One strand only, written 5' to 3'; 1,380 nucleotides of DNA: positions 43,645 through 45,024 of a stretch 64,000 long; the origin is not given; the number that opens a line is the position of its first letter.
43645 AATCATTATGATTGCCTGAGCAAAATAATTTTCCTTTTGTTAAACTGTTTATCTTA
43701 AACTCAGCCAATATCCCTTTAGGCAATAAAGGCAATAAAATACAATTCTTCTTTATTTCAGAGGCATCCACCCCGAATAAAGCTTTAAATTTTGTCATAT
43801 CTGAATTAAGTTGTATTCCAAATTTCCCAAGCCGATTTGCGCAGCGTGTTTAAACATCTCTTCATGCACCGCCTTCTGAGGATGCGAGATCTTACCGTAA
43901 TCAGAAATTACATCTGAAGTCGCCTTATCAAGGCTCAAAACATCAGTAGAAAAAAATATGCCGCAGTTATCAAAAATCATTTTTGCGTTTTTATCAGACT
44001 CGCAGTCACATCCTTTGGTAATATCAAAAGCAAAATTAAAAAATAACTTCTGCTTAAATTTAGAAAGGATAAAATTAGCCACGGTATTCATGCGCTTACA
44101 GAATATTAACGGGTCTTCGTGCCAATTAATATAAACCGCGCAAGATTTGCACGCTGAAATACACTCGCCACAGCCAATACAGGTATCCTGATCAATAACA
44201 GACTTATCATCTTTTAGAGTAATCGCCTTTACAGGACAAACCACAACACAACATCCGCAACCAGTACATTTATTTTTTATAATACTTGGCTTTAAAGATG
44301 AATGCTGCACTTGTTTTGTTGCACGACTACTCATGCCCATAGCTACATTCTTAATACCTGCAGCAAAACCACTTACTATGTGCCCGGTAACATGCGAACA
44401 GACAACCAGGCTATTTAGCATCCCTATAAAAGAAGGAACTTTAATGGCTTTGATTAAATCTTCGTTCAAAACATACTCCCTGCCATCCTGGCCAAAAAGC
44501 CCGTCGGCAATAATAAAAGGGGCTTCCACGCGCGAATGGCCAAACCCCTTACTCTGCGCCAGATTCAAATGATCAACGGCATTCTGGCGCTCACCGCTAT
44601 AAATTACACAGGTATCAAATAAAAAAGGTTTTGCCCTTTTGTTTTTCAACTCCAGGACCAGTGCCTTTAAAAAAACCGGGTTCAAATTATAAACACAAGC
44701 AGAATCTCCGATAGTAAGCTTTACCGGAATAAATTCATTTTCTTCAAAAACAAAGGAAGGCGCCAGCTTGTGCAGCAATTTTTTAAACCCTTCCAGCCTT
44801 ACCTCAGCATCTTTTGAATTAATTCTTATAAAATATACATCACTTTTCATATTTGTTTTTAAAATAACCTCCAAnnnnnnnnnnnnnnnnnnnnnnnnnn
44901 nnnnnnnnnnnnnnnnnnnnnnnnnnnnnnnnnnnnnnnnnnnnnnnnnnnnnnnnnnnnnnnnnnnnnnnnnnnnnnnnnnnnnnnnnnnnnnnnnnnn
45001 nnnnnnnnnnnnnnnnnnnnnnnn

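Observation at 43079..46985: Overlapping four-gene operon: B12-binding rSAM, SplB-like rSAM, DUF362 ferredoxin-domain protein, PNP/MTAN-family nucleosidase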

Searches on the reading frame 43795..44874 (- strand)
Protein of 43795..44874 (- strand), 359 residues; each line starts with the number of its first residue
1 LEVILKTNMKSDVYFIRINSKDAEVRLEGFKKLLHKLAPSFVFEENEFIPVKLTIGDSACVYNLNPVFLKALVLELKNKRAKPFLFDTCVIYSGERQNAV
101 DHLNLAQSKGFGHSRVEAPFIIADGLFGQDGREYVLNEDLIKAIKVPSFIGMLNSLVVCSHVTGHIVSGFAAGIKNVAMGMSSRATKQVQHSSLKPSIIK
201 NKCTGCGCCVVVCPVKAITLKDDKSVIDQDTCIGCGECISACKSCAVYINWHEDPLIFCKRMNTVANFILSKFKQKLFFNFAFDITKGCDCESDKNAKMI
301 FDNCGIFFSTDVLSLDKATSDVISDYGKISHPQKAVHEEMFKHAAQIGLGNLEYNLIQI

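Call 3: search_protein_families(library=pfam, proteins=[window:43795-44874:-], max_evalue=0.01)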
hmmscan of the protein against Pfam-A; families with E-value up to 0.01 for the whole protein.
window:43795-44874:- (359 aa): 15 families
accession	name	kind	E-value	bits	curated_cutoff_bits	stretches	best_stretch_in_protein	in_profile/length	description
PF04015.17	DUF362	-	1.1e-23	84.8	24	1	62-320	16-199/200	Domain of unknown function (DUF362)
PF00037.32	Fer4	-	8.2e-12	44.9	21.1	2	197-219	2-24/24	4Fe-4S binding domain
PF12797.12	Fer4_2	-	1.4e-10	40.8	24.5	2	226-243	4-21/22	4Fe-4S binding domain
PF14697.11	Fer4_21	-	1.6e-09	38.2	35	2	197-220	35-59/59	4Fe-4S dicluster domain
PF12837.12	Fer4_6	-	1.9e-08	34.3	25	2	226-243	3-20/24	4Fe-4S binding domain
PF13237.11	Fer4_10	-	2e-08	34.4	25.5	1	196-242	2-52/53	4Fe-4S dicluster domain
PF12838.12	Fer4_7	-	1.8e-07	32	27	1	202-244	1-50/52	4Fe-4S dicluster domain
PF25160.1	LdpA_Fe-S-bd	-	7.4e-07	29.3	27.6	2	209-242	9-38/49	LdpA Fe-S cluster-binding domain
PF13183.11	Fer4_8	-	2.9e-06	28.1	27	1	198-216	49-67/68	4Fe-4S dicluster domain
PF13746.11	Fer4_18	-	2.6e-05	24.8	27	1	184-251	42-104/114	4Fe-4S dicluster domain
PF13187.11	Fer4_9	-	2.8e-05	24.5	27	1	202-244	1-49/52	4Fe-4S dicluster domain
PF12800.12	Fer4_4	-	7.5e-05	23.2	24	0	230-243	2-15/17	4Fe-4S binding domain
PF17179.9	Fer4_22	-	0.00011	23.4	27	0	228-243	77-92/95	4Fe-4S dicluster domain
PF12798.12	Fer4_3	-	0.0028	18.8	27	0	203-217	1-15/15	4Fe-4S binding domain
PF13534.11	Fer4_17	-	0.0031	18.5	22.2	0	202-224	1-23/61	4Fe-4S dicluster domain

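Call 4: search_protein_families(library=ncbifam, proteins=[window:43795-44874:-], max_evalue=0.01)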
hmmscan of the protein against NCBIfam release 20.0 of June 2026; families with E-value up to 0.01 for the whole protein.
window:43795-44874:- (359 aa): 80 families (the best 25 are shown)
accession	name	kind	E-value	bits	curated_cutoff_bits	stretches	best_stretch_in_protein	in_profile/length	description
NF040770.1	hetero_SS_HdrA2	exception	1.4e-12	46.6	1100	1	175-260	551-636/777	CoB-CoM heterodisulfide reductase HdrA2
NF038196.1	ferrodoxin_EFR1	subfamily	8.6e-11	42.3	75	1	177-251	161-233/242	EFR1 family ferrodoxin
NF045874.1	Vhu_polyferre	exception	1e-10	40.9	600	1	183-270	111-193/381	F420-non-reducing hydrogenase associated-polyferredoxin VhuB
NF010366.0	PRK13795.1-1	equivalog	1.8e-10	39.6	745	1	145-243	555-649/667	hypothetical protein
NF010368.0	PRK13795.1-3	equivalog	4.1e-10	38.6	588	1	100-243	492-628/635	hypothetical protein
NF058577.1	FdxA_fam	equivalog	1e-09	38.5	65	1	198-243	4-49/52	4Fe-4S ferredoxin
TIGR03294.1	FrhG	equivalog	2.2e-09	37.4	245.5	1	198-244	171-217/228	coenzyme F420 hydrogenase subunit gamma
NF041891.1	hdrA_Methbact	equivalog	2.6e-09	35.9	1300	1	196-260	567-631/762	ferredoxin:CoB-CoM heterodisulfide reductase subunit HdrA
TIGR02179.1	PorD_KorD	subfamily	3.2e-09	36.8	60.05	1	181-248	5-73/78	2-oxoacid:acceptor oxidoreductase, delta subunit, pyruvate/2-ketoisovalerate family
NF005503.0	PRK07118.1-2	equivalog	4.8e-09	35.9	252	1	155-246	100-183/292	RnfABCDGE type electron transport complex subunit B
NF040684.1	PorD_Arch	equivalog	7.4e-09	35.6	120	1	182-247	13-79/85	pyruvate synthase subunit PorD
NF040864.1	HgcB_ferredoxin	equivalog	2.1e-08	33.9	99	1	198-249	11-63/93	mercury methylation ferredoxin HgcB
NF043039.1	HgcAB_like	equivalog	2.5e-08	33.9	285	1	174-247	268-349/350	HgcAB-like fusion protein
NF007203.0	PRK09624.1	equivalog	3.2e-08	33.7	171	1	181-248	31-99/105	pyuvate ferredoxin oxidoreductase subunit delta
NF043069.1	T4HPD_activ_SAM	equivalog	3.3e-08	33.3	425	1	197-247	47-97/299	trans-4-hydroxy-L-proline dehydratase activase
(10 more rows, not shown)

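Call 30: find_homologous_proteins(query=window:43795-44850:-)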
Query window:43795-44850:- (351 aa): 888 proteins with E <= 0.001 among 1816 candidates; the best 120 are listed.
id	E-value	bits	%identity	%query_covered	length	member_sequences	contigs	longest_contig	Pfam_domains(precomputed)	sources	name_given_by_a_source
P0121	1.2e-235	799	100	100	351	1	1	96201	PF14697.12,PF04015.18,PF12797.13,PF12837.13,PF00037.33,PF13746.12,PF12838.13,PF13237.12,PF13183.12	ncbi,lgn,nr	ncbi:MAG: DUF362 domain-containing protein [Candidatus Omnitrophica bacterium]|nr:DUF362 domain-cont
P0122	4.5e-199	679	83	100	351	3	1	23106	PF14697.12,PF04015.18,PF12797.13,PF12837.13,PF00037.33,PF12838.13,PF25160.2,PF13237.12,PF13187.12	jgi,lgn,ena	-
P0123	4.1e-148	511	63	100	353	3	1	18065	PF14697.12,PF04015.18,PF12837.13,PF00037.33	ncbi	ncbi:MAG: DUF362 domain-containing protein [Candidatus Omnitrophota bacterium]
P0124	4.7e-148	511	64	100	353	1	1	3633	PF14697.12,PF04015.18,PF00037.33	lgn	-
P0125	1.7e-147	509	63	100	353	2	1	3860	PF14697.12,PF04015.18,PF00037.33,PF25160.2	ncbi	-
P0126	5.7e-145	501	63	100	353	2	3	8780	PF04015.18,PF00037.33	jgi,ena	-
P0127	3.5e-144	498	62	100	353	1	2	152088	PF14697.12,PF04015.18,PF00037.33,PF12838.13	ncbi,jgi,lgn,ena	-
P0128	3.7e-144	498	62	100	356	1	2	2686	PF14697.12,PF04015.18,PF12837.13,PF00037.33,PF25160.2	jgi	jgi:uncharacterized Fe-S center protein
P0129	4.7e-144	498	63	100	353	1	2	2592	PF04015.18,PF12797.13,PF00037.33,PF12838.13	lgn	-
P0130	2.5e-143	495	63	100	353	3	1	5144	PF04015.18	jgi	jgi:uncharacterized Fe-S center protein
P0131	5.2e-143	494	62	100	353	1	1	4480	PF14697.12,PF04015.18,PF00037.33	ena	-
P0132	6.8e-143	494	63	100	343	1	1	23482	PF04015.18,PF00037.33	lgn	-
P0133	7.8e-143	494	63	100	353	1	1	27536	PF14697.12,PF04015.18,PF00037.33,PF12838.13,PF13237.12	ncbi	ncbi:MAG: DUF362 domain-containing protein [Candidatus Omnitrophota bacterium]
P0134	8.4e-143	494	62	100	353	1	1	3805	PF14697.12,PF04015.18,PF00037.33,PF25160.2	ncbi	-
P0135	1.4e-142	493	61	100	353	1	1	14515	PF14697.12,PF04015.18,PF00037.33,PF12838.13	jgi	-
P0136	1.8e-141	489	60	100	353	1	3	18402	PF14697.12,PF04015.18,PF00037.33,PF12838.13,PF25160.2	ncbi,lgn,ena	-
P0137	3.4e-141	488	62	100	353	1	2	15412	PF14697.12,PF04015.18,PF00037.33,PF25160.2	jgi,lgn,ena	jgi:hypothetical protein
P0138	3.6e-141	488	59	100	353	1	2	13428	PF14697.12,PF04015.18,PF00037.33,PF25160.2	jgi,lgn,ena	-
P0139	4.9e-141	488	62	100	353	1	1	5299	PF14697.12,PF04015.18,PF00037.33,PF12838.13,PF25160.2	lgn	-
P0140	2.8e-140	485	60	100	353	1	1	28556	PF14697.12,PF04015.18,PF12797.13,PF00037.33,PF25160.2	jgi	-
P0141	5.1e-140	485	60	100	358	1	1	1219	PF14697.12,PF04015.18,PF00037.33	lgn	-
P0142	5.2e-140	485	62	100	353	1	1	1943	PF14697.12,PF04015.18,PF12837.13,PF00037.33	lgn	-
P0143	5.6e-140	484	62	100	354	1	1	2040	PF14697.12,PF04015.18,PF00037.33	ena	-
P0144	6.3e-140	484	62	100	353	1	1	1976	PF14697.12,PF04015.18,PF00037.33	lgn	-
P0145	1.6e-139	483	61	100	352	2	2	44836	PF14697.12,PF04015.18,PF00037.33,PF12838.13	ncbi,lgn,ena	-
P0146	1.7e-139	483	61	100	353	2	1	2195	PF14697.12,PF04015.18,PF00037.33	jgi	-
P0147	1.9e-139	483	60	100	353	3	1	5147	PF14697.12,PF04015.18,PF00037.33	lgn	-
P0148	1.9e-139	483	61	99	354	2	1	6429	PF14697.12,PF04015.18,PF00037.33,PF12838.13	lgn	-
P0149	2.0e-139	483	60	100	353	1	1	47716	PF14697.12,PF04015.18,PF12837.13,PF00037.33,PF12838.13,PF13237.12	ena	-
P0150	3.0e-139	482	60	100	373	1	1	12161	PF14697.12,PF04015.18,PF00037.33,PF12838.13,PF25160.2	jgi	jgi:uncharacterized Fe-S center protein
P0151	3.2e-139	482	61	100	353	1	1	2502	PF14697.12,PF04015.18,PF00037.33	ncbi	-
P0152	5.9e-139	481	55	100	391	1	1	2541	PF14697.12,PF04015.18,PF00037.33,PF12838.13,PF25160.2,PF13237.12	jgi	jgi:uncharacterized Fe-S center protein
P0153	9.5e-139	480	60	100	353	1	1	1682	PF14697.12,PF04015.18,PF12837.13,PF00037.33,PF12838.13,PF13237.12,PF13187.12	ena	-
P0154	9.5e-139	480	62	100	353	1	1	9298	PF14697.12,PF04015.18,PF00037.33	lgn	-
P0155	9.6e-139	480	62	100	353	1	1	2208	PF14697.12,PF04015.18,PF00037.33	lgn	-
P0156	1.4e-138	480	61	100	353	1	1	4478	PF14697.12,PF04015.18,PF12837.13,PF00037.33,PF12838.13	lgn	-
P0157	1.8e-138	479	59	100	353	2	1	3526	PF04015.18,PF00037.33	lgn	-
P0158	1.8e-138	479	61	100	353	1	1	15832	PF14697.12,PF04015.18,PF00037.33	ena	-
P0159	2.0e-138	479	58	100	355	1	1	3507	PF14697.12,PF04015.18,PF12837.13,PF00037.33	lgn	-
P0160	2.2e-138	479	60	100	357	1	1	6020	PF14697.12,PF04015.18,PF00037.33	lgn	-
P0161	2.2e-138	479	61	100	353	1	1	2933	PF14697.12,PF04015.18,PF00037.33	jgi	-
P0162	2.2e-138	479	61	100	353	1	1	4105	PF14697.12,PF04015.18,PF00037.33,PF25160.2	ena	-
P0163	5.3e-138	478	61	100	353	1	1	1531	PF14697.12,PF04015.18,PF00037.33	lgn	-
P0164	7.4e-138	477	60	100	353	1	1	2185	PF14697.12,PF04015.18,PF12797.13,PF12837.13,PF00037.33,PF12838.13,PF13237.12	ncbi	-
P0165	1.7e-137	476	60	100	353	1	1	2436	PF04015.18,PF12797.13,PF12837.13,PF00037.33,PF12838.13,PF13237.12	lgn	-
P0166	1.9e-137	476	60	100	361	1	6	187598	PF14697.12,PF04015.18,PF00037.33,PF12838.13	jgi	jgi:uncharacterized Fe-S center protein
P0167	2.1e-137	476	61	100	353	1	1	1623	PF14697.12,PF04015.18,PF00037.33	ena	-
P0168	2.3e-137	476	61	100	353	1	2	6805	PF14697.12,PF04015.18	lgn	-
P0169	3.4e-137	475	61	100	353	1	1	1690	PF04015.18,PF00037.33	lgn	-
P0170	3.9e-137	475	59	100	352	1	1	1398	PF14697.12,PF04015.18,PF00037.33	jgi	jgi:hypothetical protein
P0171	4.5e-137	475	60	100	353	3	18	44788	PF14697.12,PF04015.18,PF00037.33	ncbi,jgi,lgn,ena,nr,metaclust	ncbi:MAG: hypothetical protein A2Y00_10435 [Omnitrophica WOR_2 bacterium GWF2_43_52]|nr:MAG: hypothe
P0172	5.0e-137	475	58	100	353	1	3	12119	PF14697.12,PF04015.18,PF12837.13,PF00037.33,PF25160.2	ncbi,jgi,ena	-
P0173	5.8e-137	474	58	100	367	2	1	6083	PF14697.12,PF04015.18,PF00037.33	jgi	-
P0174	6.3e-137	474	61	100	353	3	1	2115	PF14697.12,PF04015.18,PF00037.33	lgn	-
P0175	6.4e-137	474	61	100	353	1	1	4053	PF14697.12,PF04015.18,PF00037.33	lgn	-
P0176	6.6e-137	474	59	100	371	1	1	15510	PF14697.12,PF04015.18,PF00037.33,PF12838.13,PF25160.2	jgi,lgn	jgi:hypothetical protein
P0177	7.2e-137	474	60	100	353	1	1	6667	PF14697.12,PF04015.18,PF12797.13,PF12837.13,PF00037.33,PF12838.13,PF25160.2,PF13237.12,PF13187.12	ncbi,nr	ncbi:MAG: DUF362 domain-containing protein [Candidatus Omnitrophica bacterium]|nr:DUF362 domain-cont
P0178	8.8e-137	474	58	100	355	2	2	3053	PF14697.12,PF04015.18,PF00037.33,PF12838.13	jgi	-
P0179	1.3e-136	473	60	100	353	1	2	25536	PF14697.12,PF04015.18,PF00037.33,PF12838.13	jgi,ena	-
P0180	1.7e-136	473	60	100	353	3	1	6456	PF14697.12,PF04015.18,PF12837.13,PF00037.33,PF12838.13,PF13237.12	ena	-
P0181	1.8e-136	473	60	100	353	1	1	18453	PF14697.12,PF04015.18,PF00037.33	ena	-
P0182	3.5e-136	472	60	99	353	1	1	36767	PF14697.12,PF04015.18,PF00037.33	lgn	-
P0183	4.7e-136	472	61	100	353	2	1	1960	PF14697.12,PF04015.18,PF00037.33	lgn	-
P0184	4.7e-136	472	60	100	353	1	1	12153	PF04015.18,PF00037.33,PF25160.2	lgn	-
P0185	7.0e-136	471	60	100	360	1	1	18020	PF14697.12,PF04015.18,PF00037.33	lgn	-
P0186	7.1e-136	471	66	62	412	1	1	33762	PF14697.12,PF04015.18,PF12837.13,PF00037.33,PF12838.13,PF25160.2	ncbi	ncbi:MAG: DUF362 domain-containing protein [Candidatus Omnitrophota bacterium]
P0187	7.4e-136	471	59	100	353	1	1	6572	PF04015.18,PF00037.33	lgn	-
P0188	9.3e-136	471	59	100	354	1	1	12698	PF14697.12,PF04015.18,PF00037.33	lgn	-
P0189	1.3e-135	470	58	100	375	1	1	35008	PF14697.12,PF04015.18,PF00037.33,PF12838.13,PF25160.2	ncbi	-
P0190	1.4e-135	470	58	100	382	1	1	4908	PF14697.12,PF04015.18,PF00037.33,PF12838.13,PF25160.2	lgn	-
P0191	1.4e-135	470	59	100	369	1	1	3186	PF14697.12,PF04015.18,PF00037.33,PF12838.13,PF25160.2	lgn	-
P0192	2.3e-135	469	58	100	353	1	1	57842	PF14697.12,PF04015.18,PF00037.33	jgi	-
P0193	4.4e-135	468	60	99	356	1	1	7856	PF14697.12,PF04015.18,PF00037.33,PF12838.13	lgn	-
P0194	5.2e-135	468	58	100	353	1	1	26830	PF14697.12,PF04015.18,PF12837.13,PF00037.33,PF12838.13,PF25160.2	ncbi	-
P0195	7.8e-135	467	60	100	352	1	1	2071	PF04015.18,PF00037.33,PF12838.13,PF13237.12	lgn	-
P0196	7.9e-135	467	59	100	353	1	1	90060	PF14697.12,PF04015.18,PF00037.33,PF12838.13,PF13237.12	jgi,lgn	jgi:hypothetical protein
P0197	8.8e-135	467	58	100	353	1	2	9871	PF14697.12,PF04015.18,PF00037.33,PF25160.2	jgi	jgi:uncharacterized Fe-S center protein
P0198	9.0e-135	467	59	100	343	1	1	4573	PF14697.12,PF04015.18,PF00037.33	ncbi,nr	ncbi:MAG: DUF362 domain-containing protein [Candidatus Omnitrophica bacterium]|nr:DUF362 domain-cont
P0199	9.6e-135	467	59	100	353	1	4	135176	PF14697.12,PF04015.18,PF00037.33,PF12838.13,PF25160.2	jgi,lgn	-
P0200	9.8e-135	467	61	100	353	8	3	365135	PF14697.12,PF04015.18,PF00037.33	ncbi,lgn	-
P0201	1.5e-134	467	61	100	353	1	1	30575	PF14697.12,PF04015.18,PF00037.33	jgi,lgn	jgi:hypothetical protein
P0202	1.6e-134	466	59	100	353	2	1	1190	PF14697.12,PF04015.18,PF12797.13,PF12837.13,PF00037.33,PF12838.13,PF25160.2,PF13237.12,PF13183.12,PF13187.12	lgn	-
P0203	2.1e-134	466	59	100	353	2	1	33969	PF14697.12,PF04015.18,PF00037.33,PF12838.13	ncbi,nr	ncbi:MAG: DUF362 domain-containing protein [Candidatus Omnitrophica bacterium]|nr:DUF362 domain-cont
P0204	2.4e-134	466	60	100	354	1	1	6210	PF14697.12,PF04015.18,PF12797.13,PF12837.13,PF00037.33,PF13746.12,PF13484.12,PF12838.13,PF25160.2,PF13237.12,PF13187.12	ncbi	-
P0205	2.7e-134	466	57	100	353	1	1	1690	PF14697.12,PF04015.18,PF00037.33,PF12838.13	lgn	-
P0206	2.9e-134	466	59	99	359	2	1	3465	PF14697.12,PF04015.18,PF00037.33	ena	-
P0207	5.8e-134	465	59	100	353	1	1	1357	PF04015.18,PF00037.33,PF12838.13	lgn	-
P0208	6.1e-134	465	59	100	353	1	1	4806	PF14697.12,PF04015.18,PF00037.33,PF12838.13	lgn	-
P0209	7.1e-134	464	59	100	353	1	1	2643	PF14697.12,PF04015.18,PF12797.13,PF12837.13,PF00037.33,PF12838.13,PF25160.2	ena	-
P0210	7.6e-134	464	58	100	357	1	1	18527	PF14697.12,PF04015.18,PF12797.13,PF12837.13,PF00037.33,PF12838.13,PF25160.2,PF13237.12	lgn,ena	-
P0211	8.3e-134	464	59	100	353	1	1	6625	PF14697.12,PF04015.18,PF00037.33,PF12838.13,PF13237.12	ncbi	ncbi:MAG: DUF362 domain-containing protein [Candidatus Omnitrophota bacterium]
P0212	1.9e-133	463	58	100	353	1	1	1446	PF14697.12,PF04015.18,PF12797.13,PF12837.13,PF00037.33,PF13746.12,PF12838.13,PF25160.2,PF13237.12,PF13183.12,PF13187.12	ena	-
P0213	1.9e-133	463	59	100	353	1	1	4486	PF14697.12,PF04015.18,PF12797.13,PF12837.13,PF00037.33,PF12838.13,PF25160.2,PF13237.12,PF13187.12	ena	-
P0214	2.4e-133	463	57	100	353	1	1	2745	PF14697.12,PF04015.18,PF12837.13,PF00037.33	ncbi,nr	ncbi:MAG: DUF362 domain-containing protein [Candidatus Omnitrophica bacterium]|nr:DUF362 domain-cont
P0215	2.4e-133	463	58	100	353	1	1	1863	PF04015.18,PF00037.33,PF13237.12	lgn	-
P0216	2.7e-133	462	59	100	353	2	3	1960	PF04015.18,PF00037.33,PF12838.13,PF13237.12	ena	-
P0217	3.0e-133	462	59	100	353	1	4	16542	PF14697.12,PF04015.18,PF12797.13,PF12837.13,PF00037.33,PF12838.13,PF25160.2,PF13237.12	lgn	-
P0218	3.4e-133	462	59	100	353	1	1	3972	PF14697.12,PF04015.18,PF00037.33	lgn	-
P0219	4.2e-133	462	59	100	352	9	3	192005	PF04015.18,PF00037.33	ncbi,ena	ncbi:MAG: DUF362 domain-containing protein [Candidatus Omnitrophota bacterium]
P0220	4.7e-133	462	58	100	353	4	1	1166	PF04015.18,PF00037.33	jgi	-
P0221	6.2e-133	461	58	100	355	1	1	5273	PF14697.12,PF04015.18,PF12837.13,PF00037.33,PF13237.12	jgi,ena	-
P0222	9.5e-133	461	60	100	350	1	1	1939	PF14697.12,PF04015.18,PF12837.13,PF00037.33,PF12838.13,PF13237.12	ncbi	-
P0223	1.4e-132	460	59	100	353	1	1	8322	PF14697.12,PF04015.18,PF12797.13,PF12837.13,PF00037.33,PF12838.13,PF13237.12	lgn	-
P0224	1.4e-132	460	58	100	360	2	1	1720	PF04015.18,PF00037.33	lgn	-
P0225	1.7e-132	460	58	100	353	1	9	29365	PF14697.12,PF04015.18,PF12837.13,PF00037.33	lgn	-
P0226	3.3e-132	459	60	100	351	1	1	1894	PF14697.12,PF04015.18,PF12837.13,PF00037.33,PF12838.13,PF13237.12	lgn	-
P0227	3.4e-132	459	58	100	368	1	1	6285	PF14697.12,PF04015.18,PF00037.33,PF12838.13,PF25160.2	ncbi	-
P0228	4.9e-132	458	56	100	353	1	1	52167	PF14697.12,PF04015.18,PF00037.33,PF12838.13,PF25160.2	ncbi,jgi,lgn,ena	ncbi:MAG: DUF362 domain-containing protein [Candidatus Omnitrophota bacterium]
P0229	7.0e-132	458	59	100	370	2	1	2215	PF14697.12,PF04015.18,PF12797.13,PF12837.13,PF00037.33,PF12838.13,PF25160.2,PF13237.12,PF13187.12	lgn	-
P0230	7.6e-132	458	58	100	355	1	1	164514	PF14697.12,PF04015.18,PF12837.13,PF00037.33,PF13484.12,PF12838.13,PF25160.2,PF13237.12,PF13187.12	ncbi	ncbi:MAG: DUF362 domain-containing protein [Candidatus Omnitrophota bacterium]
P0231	8.2e-132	458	58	100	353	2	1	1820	PF14697.12,PF04015.18,PF12837.13,PF00037.33,PF12838.13,PF13237.12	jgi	jgi:uncharacterized Fe-S center protein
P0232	8.9e-132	457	58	100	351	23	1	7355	PF14697.12,PF04015.18,PF00037.33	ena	-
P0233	9.0e-132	457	61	95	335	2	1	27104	PF14697.12,PF04015.18,PF00037.33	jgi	-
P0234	9.2e-132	457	58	100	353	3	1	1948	PF14697.12,PF04015.18,PF00037.33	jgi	jgi:uncharacterized Fe-S center protein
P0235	1.7e-131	456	57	100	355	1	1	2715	PF14697.12,PF04015.18,PF12837.13,PF00037.33,PF12838.13,PF25160.2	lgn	-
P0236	1.8e-131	456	56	100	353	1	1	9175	PF04015.18,PF00037.33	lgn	-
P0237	2.7e-131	456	56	100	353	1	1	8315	PF14697.12,PF04015.18,PF00037.33,PF12838.13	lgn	-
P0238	2.8e-131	456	58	100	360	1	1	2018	PF14697.12,PF04015.18,PF12837.13,PF13746.12,PF12838.13,PF12800.13,PF12797.13,PF00037.33,PF25160.2,PF13237.12,PF13183.12,PF13187.12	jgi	jgi:uncharacterized Fe-S center protein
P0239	3.3e-131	456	56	99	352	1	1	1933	PF14697.12,PF04015.18,PF00037.33,PF12838.13,PF13187.12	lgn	-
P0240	4.1e-131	455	59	100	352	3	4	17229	PF14697.12,PF04015.18,PF00037.33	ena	-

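Call 39: predict_structure(alignment_id=A2)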
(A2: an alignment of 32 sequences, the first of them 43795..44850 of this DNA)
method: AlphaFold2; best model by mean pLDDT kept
length: 351 residues; sequences in the alignment: 32
mean_pLDDT: 86.7   pTM: 0.88
mean pLDDT of the five models: 86.7, 85.7, 84.5, 79.8, 75.1
residues with pLDDT >= 90: 175; 70-90: 143; 50-70: 31; < 50: 2
segments of 3 or more residues with pLDDT < 50: none
pLDDT, mean of each block of 10 residues (from residue 1): 94 91 94 90 86 76 96 95 59 86 92 88 86 88 96 84 90 88 84 87 86 90 83 81 83 96 97 84 58 84 97 80 72 96 97 93
secondary structure, 60 per line:
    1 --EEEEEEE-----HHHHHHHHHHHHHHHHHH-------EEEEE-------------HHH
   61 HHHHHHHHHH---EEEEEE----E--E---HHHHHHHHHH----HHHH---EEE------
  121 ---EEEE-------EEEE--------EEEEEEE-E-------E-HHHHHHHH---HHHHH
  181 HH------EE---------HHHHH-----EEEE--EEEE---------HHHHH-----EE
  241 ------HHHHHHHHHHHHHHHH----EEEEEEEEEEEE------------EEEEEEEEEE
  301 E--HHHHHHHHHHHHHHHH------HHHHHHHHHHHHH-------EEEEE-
elements in order: E3-9 H15-32 E40-44 H58-70 E74-79 H91-100 H105-108 E112-114 E124-127 E135-138 E147-153 H165-172 H176-182 H200-204 E210-213 E216-219 H229-233 H247-262 E267-278 E291-301 H304-319 H326-338 E346-350

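Call 40: search_protein_families(library=padloc, proteins=[window:43795-44850:-], max_evalue=0.001)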
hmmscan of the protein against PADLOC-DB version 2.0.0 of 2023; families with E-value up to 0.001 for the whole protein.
window:43795-44850:- (351 aa): 1 family
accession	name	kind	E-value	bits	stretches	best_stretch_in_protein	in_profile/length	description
PDLC02510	BrxP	-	0.00095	15.5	0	184-240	452-509/779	BrxP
